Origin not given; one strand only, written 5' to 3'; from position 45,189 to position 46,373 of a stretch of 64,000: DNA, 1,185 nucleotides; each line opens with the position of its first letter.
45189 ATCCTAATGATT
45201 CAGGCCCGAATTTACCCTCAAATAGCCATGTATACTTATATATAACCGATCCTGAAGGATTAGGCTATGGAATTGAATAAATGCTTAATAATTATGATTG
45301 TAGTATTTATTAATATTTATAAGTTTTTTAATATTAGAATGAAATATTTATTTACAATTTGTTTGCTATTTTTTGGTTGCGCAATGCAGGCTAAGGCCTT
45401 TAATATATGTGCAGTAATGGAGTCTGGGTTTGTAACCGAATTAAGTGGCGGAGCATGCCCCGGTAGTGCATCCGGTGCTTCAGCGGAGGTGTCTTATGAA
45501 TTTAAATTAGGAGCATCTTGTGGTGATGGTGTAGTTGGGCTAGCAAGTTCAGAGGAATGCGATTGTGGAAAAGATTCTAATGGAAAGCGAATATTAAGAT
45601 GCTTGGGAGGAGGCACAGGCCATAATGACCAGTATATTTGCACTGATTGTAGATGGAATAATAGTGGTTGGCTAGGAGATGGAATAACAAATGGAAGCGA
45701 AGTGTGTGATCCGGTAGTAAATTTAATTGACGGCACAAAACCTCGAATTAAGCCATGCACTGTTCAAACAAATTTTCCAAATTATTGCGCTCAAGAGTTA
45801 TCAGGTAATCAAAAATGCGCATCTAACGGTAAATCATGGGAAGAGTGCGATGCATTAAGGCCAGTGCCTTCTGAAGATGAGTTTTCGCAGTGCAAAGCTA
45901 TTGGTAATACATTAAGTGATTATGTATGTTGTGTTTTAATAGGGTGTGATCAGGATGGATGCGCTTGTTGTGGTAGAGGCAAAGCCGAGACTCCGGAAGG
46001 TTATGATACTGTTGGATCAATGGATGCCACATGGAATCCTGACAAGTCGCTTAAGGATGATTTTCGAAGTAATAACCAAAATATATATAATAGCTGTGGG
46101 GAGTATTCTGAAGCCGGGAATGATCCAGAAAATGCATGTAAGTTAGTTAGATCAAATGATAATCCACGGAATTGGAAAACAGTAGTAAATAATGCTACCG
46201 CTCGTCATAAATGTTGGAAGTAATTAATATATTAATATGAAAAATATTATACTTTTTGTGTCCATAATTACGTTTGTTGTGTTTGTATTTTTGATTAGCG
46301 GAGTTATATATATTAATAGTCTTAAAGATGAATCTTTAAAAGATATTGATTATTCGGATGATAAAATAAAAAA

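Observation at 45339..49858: Two secreted Cys-rich proteins share an identical mature N-terminus (AKA|F-x-x-CAVMES) and each is followed by a TSP3-repeat anchor gene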

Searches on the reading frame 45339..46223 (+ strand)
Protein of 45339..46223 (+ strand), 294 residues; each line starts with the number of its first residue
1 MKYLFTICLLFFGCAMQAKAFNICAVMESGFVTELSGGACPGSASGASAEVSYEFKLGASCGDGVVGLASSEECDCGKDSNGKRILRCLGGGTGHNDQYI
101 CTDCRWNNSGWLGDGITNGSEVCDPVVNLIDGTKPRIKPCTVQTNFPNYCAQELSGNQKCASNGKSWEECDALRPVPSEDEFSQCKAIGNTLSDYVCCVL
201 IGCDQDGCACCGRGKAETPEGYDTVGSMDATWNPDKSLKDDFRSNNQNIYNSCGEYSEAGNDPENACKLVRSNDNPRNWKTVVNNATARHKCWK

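Call 4: search_protein_families(library=pfam, proteins=[window:45339-46223:+], max_evalue=0.1)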
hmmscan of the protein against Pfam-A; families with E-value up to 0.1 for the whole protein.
window:45339-46223:+ (294 aa): 0 families

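Call 10: find_homologous_proteins(query=window:45339-46223:+, max_evalue=0.001)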
Query window:45339-46223:+ (294 aa): 1 proteins with E <= 0.001 among 420 candidates.
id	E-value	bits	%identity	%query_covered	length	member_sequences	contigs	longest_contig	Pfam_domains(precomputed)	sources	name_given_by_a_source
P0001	2.8e-203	693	100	100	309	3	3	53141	-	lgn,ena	-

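Call 66: predict_structure(alignment_id=A7)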
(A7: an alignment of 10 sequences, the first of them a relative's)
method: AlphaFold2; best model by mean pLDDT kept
length: 283 residues; sequences in the alignment: 10
mean_pLDDT: 82.7   pTM: 0.64
mean pLDDT of the five models: 82.7, 81.3, 76.6, 72.7, 69.5
residues with pLDDT >= 90: 141; 70-90: 94; 50-70: 21; < 50: 27
segments of 3 or more residues with pLDDT < 50: 28-54
pLDDT, mean of each block of 10 residues (from residue 1): 73 82 60 34 42 55 87 91 91 81 91 91 89 93 93 86 91 92 94 96 89 94 90 85 88 91 91 82 57
secondary structure, 60 per line:
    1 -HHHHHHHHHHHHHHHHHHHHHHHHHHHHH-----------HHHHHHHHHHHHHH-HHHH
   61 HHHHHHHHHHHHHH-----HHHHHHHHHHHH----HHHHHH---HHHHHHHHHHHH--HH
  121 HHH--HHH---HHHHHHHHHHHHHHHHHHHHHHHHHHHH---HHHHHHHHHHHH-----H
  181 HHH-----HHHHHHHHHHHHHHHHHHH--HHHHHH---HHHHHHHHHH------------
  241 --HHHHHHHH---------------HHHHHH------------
elements in order: H2-30 H42-55 H57-74 H80-91 H96-101 H105-116 H119-123 H132-159 H163-174 H180-183 H189-207 H210-215 H219-228 H243-250 H266-271

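Call 70: fold_search(model_id=the predicted structure, library=pdb)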
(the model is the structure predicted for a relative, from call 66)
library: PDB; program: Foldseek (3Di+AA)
matches with E <= 10: 120; with E <= 0.001: 0
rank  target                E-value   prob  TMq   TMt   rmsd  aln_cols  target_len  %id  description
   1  7c7r_A                3.9e-01  1.00  0.15  0.10   1.0        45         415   49  Biofilm associated protein - B domain (released 2021-05-12)
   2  7c7u_A                5.8e-01  1.00  0.15  0.07   1.1        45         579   49  Biofilm associated protein - BSP domain (released 2021-05-12)
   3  9e5c_6r               9.7e-01  0.16  0.19  0.16  12.2       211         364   12  Cryo-EM structure of 96 nm repeat of microtubule doublet from T. brucei flagellum (released 2025-03-12)
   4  7c7u_B                1.3e+00  1.00  0.15  0.08   1.1        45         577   49  Biofilm associated protein - BSP domain (released 2021-05-12)
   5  7nmz_BA               2.2e+00  0.11  0.19  0.21  14.7       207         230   12  Structure of 14-3-3 eta in complex with Nedd4-2(335-455) containing two 14-3-3 binding motifs Ser342 and Ser448 (released 2021-07-21)
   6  6y4l_A                2.2e+00  0.08  0.15  0.16  15.3       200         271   13  Crystal structure of human ER membrane protein complex subunits EMC2 and EMC9 (released 2020-05-27)
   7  9nkg_W                2.8e+00  0.06  0.17  0.14  17.6       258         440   12  Structure of substrate engaged MIDN-bound human 26S proteasome, EB-MIDN (Composite map) (released 2025-05-07)
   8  4l4i                  2.9e+00  0.05  0.11  0.08  15.6       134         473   13  Crystal structure of mouse Ryanodine Receptor isoform 2 (RyR2) 1-547 disease mutant R420Q (released 2013-07-24)
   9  8qtt_D                3.3e+00  0.07  0.15  0.18  15.9       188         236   15  Crystal structure of a C-terminally truncated version of Arabidopsis thaliana 14-3-3 omega in complex with a phosphope (released 2023-11-15)
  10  5k7v_A                3.5e+00  0.08  0.17  0.17  15.9       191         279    8  Computational Design of Self-Assembling Cyclic Protein Homooligomers (released 2017-04-12)
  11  7t6d_A                3.5e+00  0.06  0.15  0.12  27.5       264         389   14  CryoEM structure of the YejM/LapB complex (released 2022-08-17)
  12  9ng2_I                3.6e+00  0.11  0.22  0.23  19.6       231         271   15  Y20S (Sec18-Sec17-Sec9-Sso1-Snc1) EDTA - Class 4 (released 2025-10-01)
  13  8amz_N                4.2e+00  0.09  0.21  0.11  14.0       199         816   14  Spinach 19S proteasome (released 2022-08-24)
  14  8qag_B                4.2e+00  0.06  0.16  0.16  13.6       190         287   12  X-ray crystal structure of a de novo designed single-chain parallel coiled-coil alpha-helical barrel with 6 inner heli (released 2024-07-03)
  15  9nkg_X                4.4e+00  0.07  0.17  0.14  12.2       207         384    6  Structure of substrate engaged MIDN-bound human 26S proteasome, EB-MIDN (Composite map) (released 2025-05-07)
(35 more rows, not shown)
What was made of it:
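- Closest known: Bacterial TSP3-repeat proteins. Same: They superpose on Bap Ca-binding repeats (45 residues, rmsd 1.0, 49% identity, call 70).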

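Call 74: search_protein_families(library=ncbifam, proteins=[window:45339-46223:+], max_evalue=0.05)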
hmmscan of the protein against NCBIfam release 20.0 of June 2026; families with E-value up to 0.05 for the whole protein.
window:45339-46223:+ (294 aa): 0 families
